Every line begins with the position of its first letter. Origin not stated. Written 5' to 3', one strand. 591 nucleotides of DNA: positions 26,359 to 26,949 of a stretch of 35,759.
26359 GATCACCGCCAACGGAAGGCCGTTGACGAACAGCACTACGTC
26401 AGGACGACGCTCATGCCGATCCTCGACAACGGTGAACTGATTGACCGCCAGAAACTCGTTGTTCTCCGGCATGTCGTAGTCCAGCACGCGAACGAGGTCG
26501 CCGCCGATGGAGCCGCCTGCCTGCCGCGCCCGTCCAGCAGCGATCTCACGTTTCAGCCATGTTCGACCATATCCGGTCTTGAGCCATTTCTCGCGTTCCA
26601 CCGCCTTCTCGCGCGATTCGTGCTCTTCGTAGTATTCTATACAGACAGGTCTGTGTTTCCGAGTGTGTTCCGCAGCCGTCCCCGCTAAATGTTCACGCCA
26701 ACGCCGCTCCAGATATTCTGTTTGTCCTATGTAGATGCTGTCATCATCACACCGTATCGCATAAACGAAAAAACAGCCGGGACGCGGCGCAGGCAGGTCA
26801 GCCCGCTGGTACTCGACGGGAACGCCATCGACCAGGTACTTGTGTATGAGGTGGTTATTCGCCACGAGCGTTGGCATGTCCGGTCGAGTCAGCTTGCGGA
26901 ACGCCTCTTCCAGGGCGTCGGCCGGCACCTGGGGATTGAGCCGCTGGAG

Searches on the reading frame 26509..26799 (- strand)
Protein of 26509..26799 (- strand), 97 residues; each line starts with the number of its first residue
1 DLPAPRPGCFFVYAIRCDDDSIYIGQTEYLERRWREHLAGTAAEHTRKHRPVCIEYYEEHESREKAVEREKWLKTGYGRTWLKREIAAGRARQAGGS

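Call 21: find_homologous_proteins(query=window:26509-26799:-, max_evalue=0.00001)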
Query seq(97 aa) (97 aa): 11 proteins with E <= 0.00001 among 13 candidates.
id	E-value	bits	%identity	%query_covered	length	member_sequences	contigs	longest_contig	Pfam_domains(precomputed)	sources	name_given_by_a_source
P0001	3.4e-36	142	71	98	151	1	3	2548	PF01541.31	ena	-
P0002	2.5e-35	139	69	99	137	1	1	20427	PF01541.31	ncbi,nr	ncbi:MAG TPA: GIY-YIG nuclease family protein [bacterium]|nr:GIY-YIG nuclease family protein [bacter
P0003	9.5e-27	111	62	87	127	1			PF01541.31,PF01641.27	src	-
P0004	4.8e-26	109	55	98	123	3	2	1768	PF01541.31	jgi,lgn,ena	-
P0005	2.9e-22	97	56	98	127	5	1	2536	PF01541.31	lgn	-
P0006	3.6e-21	93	54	92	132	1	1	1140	PF01541.31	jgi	jgi:predicted GIY-YIG superfamily endonuclease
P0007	8.5e-21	92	62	84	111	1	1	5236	PF08463.16,PF01541.31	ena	-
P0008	1.9e-20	91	52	98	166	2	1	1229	PF01541.31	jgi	-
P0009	5.8e-20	89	52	98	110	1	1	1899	PF01541.31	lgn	-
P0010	1.2e-18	85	52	98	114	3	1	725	PF01541.31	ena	-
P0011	5.1e-14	70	48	92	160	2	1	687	PF01541.31,PF05988.19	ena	-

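Call 27: find_related_loci(query=A1, collection=genome_contigs, flank=10000)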
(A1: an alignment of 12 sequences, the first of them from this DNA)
Query A1 (97 aa) in genome_contigs; peptide patterns used: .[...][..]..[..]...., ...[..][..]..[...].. (x = any residue, [..] = any of these).
140 stretches matched a pattern; 126 encode a relative of the query (tblastn E <= 1e-3); the best 80 are kept; 80 distinct loci.
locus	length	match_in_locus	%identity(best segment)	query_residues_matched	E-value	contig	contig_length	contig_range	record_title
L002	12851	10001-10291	84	1-97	7e-55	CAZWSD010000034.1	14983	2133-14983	MAG TPA_asm: uncultured Acidobacterium sp. isolate SRP226684_co1_83 genome assembly, contig: NODE_3043_length_14983_cov_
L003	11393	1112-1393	69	2-95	3e-42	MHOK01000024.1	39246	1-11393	MAG: Candidatus Spechtbacteria bacterium RIFCSPLOWO2_12_FULL_38_22 rifcsplowo2_12_scaffold_972, whole genome shotgun seq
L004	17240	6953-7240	73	1-96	3e-42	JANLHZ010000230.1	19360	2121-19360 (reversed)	MAG: Planctomycetota bacterium isolate S40-2 k99_197407, whole genome shotgun sequence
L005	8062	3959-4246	64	1-96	7e-41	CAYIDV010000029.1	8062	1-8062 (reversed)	MAG TPA_asm: uncultured Candidatus Saccharibacteria bacterium isolate ERP119705_co1_218 genome assembly, contig: NODE_13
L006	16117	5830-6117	69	1-96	1e-40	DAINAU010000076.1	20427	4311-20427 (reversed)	MAG TPA_asm: bacterium isolate CTOTU18567 NODE_2477_length_20427_cov_9.112213, whole genome shotgun sequence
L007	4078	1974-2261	68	1-96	3e-40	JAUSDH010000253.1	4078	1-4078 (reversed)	MAG: Candidatus Brocadiaceae bacterium isolate E14_concoct.bin.99 E14_k141_183919, whole genome shotgun sequence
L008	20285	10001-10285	65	2-96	4e-40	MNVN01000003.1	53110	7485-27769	MAG: Candidatus Nomurabacteria bacterium CG1_02_43_90 cg1_0.2_scaffold_287_c, whole genome shotgun sequence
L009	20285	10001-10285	66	1-95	1e-39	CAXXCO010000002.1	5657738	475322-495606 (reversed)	MAG: uncultured Desulfatitalea sp. isolate 7cec4d45-42e6-4393-b881-fae3dd02875f genome assembly, contig: contig_2, whole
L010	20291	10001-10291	65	1-97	1e-39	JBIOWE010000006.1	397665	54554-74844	MAG: Patescibacteria group bacterium isolate MAG090 k127_1872980, whole genome shotgun sequence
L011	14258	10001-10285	64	1-95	1e-39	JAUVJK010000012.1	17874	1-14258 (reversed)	MAG: Candidatus Moraniibacteriota bacterium isolate CSMAG_452 CSMAG_452_k127_3777679_length_17874_cov_23.4800, whole gen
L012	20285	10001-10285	66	2-96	1e-39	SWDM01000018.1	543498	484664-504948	MAG: Nitrospira sp. isolate RSF3 Nitrospira_sp_RSF3_18, whole genome shotgun sequence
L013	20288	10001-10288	63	1-96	3e-39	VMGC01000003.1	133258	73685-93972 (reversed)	MAG: Parcubacteria group bacterium Gr01-1014_8 G01um10148_scaffold_34, whole genome shotgun sequence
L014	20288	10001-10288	65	1-96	5e-39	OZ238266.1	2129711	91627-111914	MAG: Flavobacteriaceae bacterium isolate 9aee127d-921d-47a5-9994-c6b90699ea51 genome assembly, chromosome: 1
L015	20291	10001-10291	65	1-97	1e-38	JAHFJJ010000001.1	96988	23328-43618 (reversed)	MAG: Candidatus Doudnabacteria bacterium isolate nzgw383 NODE_297_length_96989_cov_4.391884, whole genome shotgun sequen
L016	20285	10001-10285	66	1-95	4e-38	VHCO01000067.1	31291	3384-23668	MAG: Verrucomicrobia bacterium isolate K_DeepCast_150m_m2_164 K_DeepCast_150m_m2_164_Ga0194126_10002279, whole genome sh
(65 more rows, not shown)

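Call 35: search_protein_families(library=ncbifam, proteins=[window:26509-26799:-], max_evalue=0.01)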
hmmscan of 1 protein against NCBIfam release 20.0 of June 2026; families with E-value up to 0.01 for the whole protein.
seq(97 aa): 1 family
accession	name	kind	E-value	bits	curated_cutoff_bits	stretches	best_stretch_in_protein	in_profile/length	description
TIGR01453.1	grpIintron_endo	subfamily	0.00013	22.1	56.05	1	11-46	3-39/215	group I intron endonuclease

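Call 41: search_protein_representatives(alignment_id=A1)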
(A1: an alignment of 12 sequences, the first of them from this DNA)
Query: 12 sequences, 120 profile positions. Proteins with E-value up to 0.001 (for the whole library): 20641; up to 1e-10: 3301; up to 1e-30: 153. The best 150 are listed.
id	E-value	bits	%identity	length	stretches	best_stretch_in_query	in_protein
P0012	3.4e-80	282.3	-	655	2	9-106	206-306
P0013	8.7e-52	190.6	-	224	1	1-118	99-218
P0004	1.1e-50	187.1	-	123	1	1-120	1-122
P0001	3.0e-50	185.7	-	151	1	9-114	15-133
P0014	5.2e-47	175.2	-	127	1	1-113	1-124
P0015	4.5e-46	172.2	-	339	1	8-106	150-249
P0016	5.5e-46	171.9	-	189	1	10-109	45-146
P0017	1.6e-45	170.4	-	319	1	6-106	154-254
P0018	3.1e-45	169.5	-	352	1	8-106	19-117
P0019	3.5e-45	169.3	-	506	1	7-109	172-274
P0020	3.6e-45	169.3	-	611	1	8-109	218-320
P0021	4.1e-45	169.1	-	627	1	8-108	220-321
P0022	9.9e-45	167.8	-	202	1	5-114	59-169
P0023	1.3e-44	167.5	-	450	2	7-111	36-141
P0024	2.3e-44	166.6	-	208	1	5-110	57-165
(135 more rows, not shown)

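Call 57: search_protein_families(library=pfam, alignment_id=A4, max_evalue=0.00001)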
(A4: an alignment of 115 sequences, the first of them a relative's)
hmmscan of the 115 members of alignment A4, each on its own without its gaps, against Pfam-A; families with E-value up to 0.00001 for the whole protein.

A. member 1, P0012 (655 aa): 2 families
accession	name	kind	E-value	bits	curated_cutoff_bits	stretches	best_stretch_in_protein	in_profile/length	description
PF01541.30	GIY-YIG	-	5.5e-30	103.9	22.6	2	218-284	1-70/78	GIY-YIG catalytic domain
PF01420.25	Methylase_S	-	7.6e-09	36.4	22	0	484-615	26-147/168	Type I restriction modification DNA specificity domain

B. families by the number of members that match (of 115 scanned): 35 families (the first 25 are shown)
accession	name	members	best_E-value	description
PF01541.30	GIY-YIG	115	5.5e-30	GIY-YIG catalytic domain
PF01420.25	Methylase_S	60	2.6e-43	Type I restriction modification DNA specificity domain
PF02384.22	N6_Mtase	2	6.9e-50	N-6 DNA Methylase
PF01641.26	SelR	2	2.3e-44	SelR domain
PF00849.27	PseudoU_synth_2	2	6.9e-32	RNA pseudouridylate synthase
PF05697.18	Trigger_N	2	1.9e-31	Bacterial trigger factor protein (TF)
PF05698.19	Trigger_C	2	3.7e-30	Bacterial trigger factor protein (TF) C-terminus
PF06634.17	DUF1156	2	2.8e-26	Protein of unknown function (DUF1156)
PF12564.13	TypeIII_RM_meth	2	2.5e-25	Type III restriction/modification enzyme methylation subunit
PF12161.14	HsdM_N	2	2.6e-23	HsdM N-terminal domain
PF13020.12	NOV_C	2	1.5e-22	Protein NO VEIN, C-terminal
PF04313.20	HSDR_N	2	4.6e-11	Type I restriction enzyme R protein N terminus (HSDR_N)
PF01026.27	TatD_DNase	1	2.3e-70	TatD related DNase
PF06508.19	QueC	1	8.4e-63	Queuosine biosynthesis protein QueC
PF03559.20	Hexose_dehydrat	1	3.7e-54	NDP-hexose 2,3-dehydratase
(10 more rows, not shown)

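Call 58: search_solved_structures(query=A1, max_evalue=0.01, show_alignments=2)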
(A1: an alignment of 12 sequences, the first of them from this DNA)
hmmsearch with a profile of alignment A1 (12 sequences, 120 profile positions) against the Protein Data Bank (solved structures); distinct sequences matched with E-value up to 0.01: 10.
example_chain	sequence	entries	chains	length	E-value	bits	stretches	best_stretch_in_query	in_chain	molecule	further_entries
1ywl_A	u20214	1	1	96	3.7e-14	56.2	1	19-84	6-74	Hypothetical UPF0213 protein EF2693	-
1zg2_A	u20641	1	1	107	1.2e-13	54.5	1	17-89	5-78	Hypothetical UPF0213 protein BH0048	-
4yxx_A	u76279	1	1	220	5.1e-05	26.7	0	71-93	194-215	dTor_6x35L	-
8s6p_A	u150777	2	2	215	0.00012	25.6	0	58-87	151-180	TRP_18 F116W (R0) | TRP_18 F116W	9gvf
9h10_A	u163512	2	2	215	0.00014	25.3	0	58-87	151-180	[(sulfaNHC)Au].TRP_18 | Tandem-repeat protein (TRP)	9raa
9raq_A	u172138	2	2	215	0.00064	23.2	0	71-92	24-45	TRP_F43W/E39L | [(sulfaNHC)Au].TRP_F43W/E39L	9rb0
8c3w_A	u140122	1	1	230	0.0011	22.5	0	71-88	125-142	dnHEM1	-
9rar_A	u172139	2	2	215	0.0012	22.3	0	58-87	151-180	TRP_F43W | [(sulfaNHC)Au].TRP_F43W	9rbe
2wsh_A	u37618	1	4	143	0.0015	21.9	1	14-65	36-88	ENDONUCLEASE II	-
9h3c_A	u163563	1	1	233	0.0043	20.5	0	70-87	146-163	De novo designed tandem repeat protein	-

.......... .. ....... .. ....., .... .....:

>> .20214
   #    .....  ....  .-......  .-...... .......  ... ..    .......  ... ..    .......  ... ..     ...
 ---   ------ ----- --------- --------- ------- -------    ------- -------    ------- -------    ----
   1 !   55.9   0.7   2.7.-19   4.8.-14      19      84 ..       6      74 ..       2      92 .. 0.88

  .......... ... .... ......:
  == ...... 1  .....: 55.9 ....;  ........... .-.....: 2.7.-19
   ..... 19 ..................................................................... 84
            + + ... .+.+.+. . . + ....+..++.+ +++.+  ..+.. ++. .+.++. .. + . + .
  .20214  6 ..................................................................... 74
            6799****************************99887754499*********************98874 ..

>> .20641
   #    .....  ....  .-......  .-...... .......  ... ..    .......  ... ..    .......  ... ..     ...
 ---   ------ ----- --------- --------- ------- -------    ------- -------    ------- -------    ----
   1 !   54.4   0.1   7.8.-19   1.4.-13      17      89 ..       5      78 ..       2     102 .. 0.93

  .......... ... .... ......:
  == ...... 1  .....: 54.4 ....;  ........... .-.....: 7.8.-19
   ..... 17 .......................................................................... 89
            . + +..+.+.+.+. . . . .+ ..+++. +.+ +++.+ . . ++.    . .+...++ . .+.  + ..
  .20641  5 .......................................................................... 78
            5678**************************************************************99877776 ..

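Call 90: search_dna_similar(query=window:26509-26799:-, collection=plasmids, mode=protein, max_evalue=1e-10, max_rows=30)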
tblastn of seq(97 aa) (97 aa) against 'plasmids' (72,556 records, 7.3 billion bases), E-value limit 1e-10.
No match.

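Call 91: search_dna_similar(query=window:26509-26799:-, collection=plasmids, mode=protein, max_evalue=0.001, max_rows=20)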
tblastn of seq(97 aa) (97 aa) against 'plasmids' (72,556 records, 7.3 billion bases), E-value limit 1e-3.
Records with a match: 18; places in all: 18; records where one place covers at least 80% of the query: 2.
Best place of each record, by identity: <60% 18.
By first word of the organism name: Cupriavidus 4; Methylobacterium 2; Listeria 2; Cetobacterium 2; Shinella 1; Radiobacillus 1; Aerococcus 1; Acetoanaerobium 1; Sphingomonas 1; Subdoligranulum 1; and 2 more.
By predicted mobility (MOB-suite, as given by PLSDB): non-mobilizable 14; mobilizable 4.
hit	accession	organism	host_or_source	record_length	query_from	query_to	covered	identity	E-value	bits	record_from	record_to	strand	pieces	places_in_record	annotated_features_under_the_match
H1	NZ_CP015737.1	Shinella sp. HZN7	-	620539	11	81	73%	40.3%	9e-4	44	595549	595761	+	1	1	GIY-YIG nuclease family protein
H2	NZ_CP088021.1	Radiobacillus kanasensis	whole organism,desert soil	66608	11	95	88%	32.9%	3e-5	47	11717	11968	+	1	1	GIY-YIG nuclease family protein | rsmI: 16S rRNA (cytidine(1402)-2'-O)-methyltransferase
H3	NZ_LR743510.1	Methylobacterium bullatum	-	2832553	11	74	66%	42.4%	4e-6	50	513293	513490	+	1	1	none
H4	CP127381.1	Aerococcus tenax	Homo sapiens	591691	11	89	81%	33.3%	7e-4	44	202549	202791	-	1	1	GIY-YIG nuclease family protein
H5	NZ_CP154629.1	Acetoanaerobium noterae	cell culture,Sludge of a digestion ...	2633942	10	74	67%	40.0%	3e-9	59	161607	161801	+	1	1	none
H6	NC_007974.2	Cupriavidus metallidurans CH34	-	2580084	3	70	70%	36.2%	5e-6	50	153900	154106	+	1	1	none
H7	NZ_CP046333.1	Cupriavidus metallidurans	sedimentation pond in a zinc factory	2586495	3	70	70%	36.2%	5e-6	50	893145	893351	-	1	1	none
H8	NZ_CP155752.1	Sphingomonas parapaucimobilis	Chinese cabbage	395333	10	79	72%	34.3%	2e-4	45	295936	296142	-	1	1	GIY-YIG nuclease family protein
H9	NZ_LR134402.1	Listeria monocytogenes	Homo sapiens,Vein blood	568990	11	74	66%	37.5%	2e-5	48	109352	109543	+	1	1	GIY-YIG nuclease family protein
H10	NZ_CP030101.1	Listeria monocytogenes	Environment,water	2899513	11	74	66%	37.5%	2e-5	48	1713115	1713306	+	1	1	none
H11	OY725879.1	Subdoligranulum variabile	-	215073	11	75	67%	36.9%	4e-5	47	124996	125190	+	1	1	none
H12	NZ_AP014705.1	Methylobacterium aquaticum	-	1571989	11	58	49%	46.0%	8e-4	44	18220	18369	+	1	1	none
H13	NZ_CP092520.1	Cetobacterium somerae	Danio rerio,tissue sample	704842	10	74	67%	32.3%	5e-6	50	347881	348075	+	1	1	GIY-YIG nuclease family protein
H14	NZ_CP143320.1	Cetobacterium somerae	intestine of Yellow Catfish,pure culture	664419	10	74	67%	32.3%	7e-6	49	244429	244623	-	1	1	GIY-YIG nuclease family protein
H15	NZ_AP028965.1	Bacillus subtilis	soil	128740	11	74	66%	32.8%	3e-4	45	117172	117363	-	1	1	yazA: GIY-YIG nuclease family protein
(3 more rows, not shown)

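Call 92: search_dna_similar(query=window:26509-26799:-, collection=phages, mode=protein, max_evalue=0.001, max_rows=20)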
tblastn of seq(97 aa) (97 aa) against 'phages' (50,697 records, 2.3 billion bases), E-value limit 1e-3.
Records with a match: 24; places in all: 24; records where one place covers at least 80% of the query: 0.
Best place of each record, by identity: <60% 24.
By first word of the organism name: Rhizobium 10; Listeria 6; Bacteriophage 2; Staphylococcus 2; uncultured 1; Enterococcus 1; Ralstonia 1; Vibrio 1.
By host as written in the record: Listeria monocytogenes 6; - 3; Rhizobium sp. N941 2; Rhizobium phaseoli INC1-2 2; Staphylococcus aureus 2; R. phaseoli INC 1-2 1; R. phaseoli S20 1; R. etli NXC12 1; and 6 more.
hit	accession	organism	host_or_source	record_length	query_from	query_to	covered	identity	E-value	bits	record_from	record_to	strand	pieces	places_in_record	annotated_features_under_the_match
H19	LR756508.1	uncultured phage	metagenomic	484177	12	75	66%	45.3%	4e-10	60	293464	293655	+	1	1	record has no annotation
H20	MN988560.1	Rhizobium phage RHph_TM21B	R. phaseoli INC 1-2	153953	7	74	70%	41.2%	1e-8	56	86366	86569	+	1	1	GIY-YIG nuclease family protein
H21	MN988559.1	Rhizobium phage RHph_TM39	R. phaseoli S20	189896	7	74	70%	41.2%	1e-8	56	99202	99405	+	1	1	GIY-YIG nuclease family protein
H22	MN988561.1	Rhizobium phage RHph_TM61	R. etli NXC12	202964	7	74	70%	41.2%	1e-8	56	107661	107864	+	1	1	GIY-YIG nuclease family protein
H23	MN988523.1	Rhizobium phage RHph_TM2_3B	Rhizobium phaseoli T2_3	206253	7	74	70%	41.2%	1e-8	56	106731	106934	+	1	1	GIY-YIG nuclease family protein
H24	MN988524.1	Rhizobium phage RHph_TM3_3_6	Rhizobium phaseoli T3_6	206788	7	74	70%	41.2%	1e-8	56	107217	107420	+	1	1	GIY-YIG nuclease family protein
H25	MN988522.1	Rhizobium phage RHph_TM40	Rhizobium leg. CIAT894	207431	7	74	70%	41.2%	1e-8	56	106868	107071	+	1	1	GIY-YIG nuclease family protein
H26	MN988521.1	Rhizobium phage RHph_TM30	Rhizobium sp. N941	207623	7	74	70%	41.2%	1e-8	56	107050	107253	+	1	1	GIY-YIG nuclease family protein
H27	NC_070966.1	Rhizobium phage RHph_TM30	Rhizobium sp. N941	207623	7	74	70%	41.2%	1e-8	56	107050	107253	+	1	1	GIY-YIG nuclease family protein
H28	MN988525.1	Rhizobium phage RHph_Y65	Rhizobium phaseoli INC1-2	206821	7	74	70%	39.7%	4e-7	52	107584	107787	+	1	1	GIY-YIG nuclease family protein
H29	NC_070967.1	Rhizobium phage RHph_Y65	Rhizobium phaseoli INC1-2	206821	7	74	70%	39.7%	4e-7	52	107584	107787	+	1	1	GIY-YIG nuclease family protein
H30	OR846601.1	Enterococcus phage Efs 1-1-1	Enterococcus faecalis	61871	11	74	66%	40.9%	1e-5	47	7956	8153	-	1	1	record has no annotation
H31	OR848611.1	Listeria phage LM 4-14-1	Listeria monocytogenes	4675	11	74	66%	39.4%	2e-4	44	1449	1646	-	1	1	record has no annotation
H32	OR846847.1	Listeria phage LM 4-11-1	Listeria monocytogenes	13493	11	74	66%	39.4%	2e-4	44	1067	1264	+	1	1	record has no annotation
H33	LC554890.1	Ralstonia phage RP13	Ralstonia solanacearum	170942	10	74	67%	38.5%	2e-5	46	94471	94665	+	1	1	none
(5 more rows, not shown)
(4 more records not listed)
